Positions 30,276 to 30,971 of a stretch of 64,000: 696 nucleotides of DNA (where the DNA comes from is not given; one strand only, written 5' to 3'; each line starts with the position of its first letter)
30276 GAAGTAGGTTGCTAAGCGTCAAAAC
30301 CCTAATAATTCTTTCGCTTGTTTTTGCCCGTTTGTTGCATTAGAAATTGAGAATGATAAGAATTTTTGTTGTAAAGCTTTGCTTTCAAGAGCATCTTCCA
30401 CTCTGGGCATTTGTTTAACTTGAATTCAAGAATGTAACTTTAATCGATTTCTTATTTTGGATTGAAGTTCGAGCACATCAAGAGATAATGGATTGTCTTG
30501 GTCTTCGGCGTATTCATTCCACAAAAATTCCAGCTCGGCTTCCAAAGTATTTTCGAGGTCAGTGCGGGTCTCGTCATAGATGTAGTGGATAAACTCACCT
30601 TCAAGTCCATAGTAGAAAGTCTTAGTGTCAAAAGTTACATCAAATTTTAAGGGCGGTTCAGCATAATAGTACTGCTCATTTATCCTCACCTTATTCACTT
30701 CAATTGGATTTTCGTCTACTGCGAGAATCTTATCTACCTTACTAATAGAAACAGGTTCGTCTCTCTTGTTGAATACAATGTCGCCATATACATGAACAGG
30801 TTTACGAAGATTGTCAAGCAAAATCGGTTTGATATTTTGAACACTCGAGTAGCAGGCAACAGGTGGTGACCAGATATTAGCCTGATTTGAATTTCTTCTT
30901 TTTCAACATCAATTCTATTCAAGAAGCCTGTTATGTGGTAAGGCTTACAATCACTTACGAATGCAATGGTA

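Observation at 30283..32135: AT-rich islet carrying a beta-class DNA methyltransferase and an unrecognisable partner: a possible minimal or novel R-M/defence module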

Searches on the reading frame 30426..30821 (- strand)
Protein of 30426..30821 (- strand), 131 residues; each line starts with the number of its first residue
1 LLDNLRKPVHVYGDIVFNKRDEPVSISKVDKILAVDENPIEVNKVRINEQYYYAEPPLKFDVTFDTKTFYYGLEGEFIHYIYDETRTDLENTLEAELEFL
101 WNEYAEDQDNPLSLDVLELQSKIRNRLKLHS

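Call 5: search_protein_families(library=pfam, proteins=[window:30426-30821:-], max_evalue=1)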
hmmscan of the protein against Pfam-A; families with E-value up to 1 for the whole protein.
window:30426-30821:- (131 aa): 0 families

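Call 6: search_protein_families(library=padloc, proteins=[window:30426-30821:-], max_evalue=1)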
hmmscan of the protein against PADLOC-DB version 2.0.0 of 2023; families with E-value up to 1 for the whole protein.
window:30426-30821:- (131 aa): 0 families
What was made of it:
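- On PADLOC PDC-M32: The window proteins have no hit (call 6).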

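Call 7: search_protein_families(library=ncbifam, proteins=[window:30426-30821:-], max_evalue=1)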
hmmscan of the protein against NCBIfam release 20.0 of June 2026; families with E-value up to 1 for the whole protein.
window:30426-30821:- (131 aa): 3 families
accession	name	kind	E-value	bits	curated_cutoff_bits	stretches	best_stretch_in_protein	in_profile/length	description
TIGR01588.1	citE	equivalog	0.052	12.6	443.4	1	13-94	168-245/288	citrate (pro-3S)-lyase subunit beta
TIGR02574.1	stabl_TIGR02574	hypoth_equivalog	0.053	13.5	31.9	1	85-126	26-65/65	putative addiction module component, TIGR02574 family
NF041785.2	VhuA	equivalog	0.16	10.5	800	1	19-106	180-259/418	F420-non-reducing hydrogenase Vhu subunit A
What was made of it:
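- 30426..30982 (-): Frameshifted gene for a 185-aa protein: the stand-alone C-terminal domain (OB-like beta-barrel, beta-sheet and two helices) of the ~355-aa HicA-associated family. It has its own GGAG ribosome-binding site overlapping the methylase stop codon. No Pfam, NCBIfam or PADLOC hit (calls 5-7).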
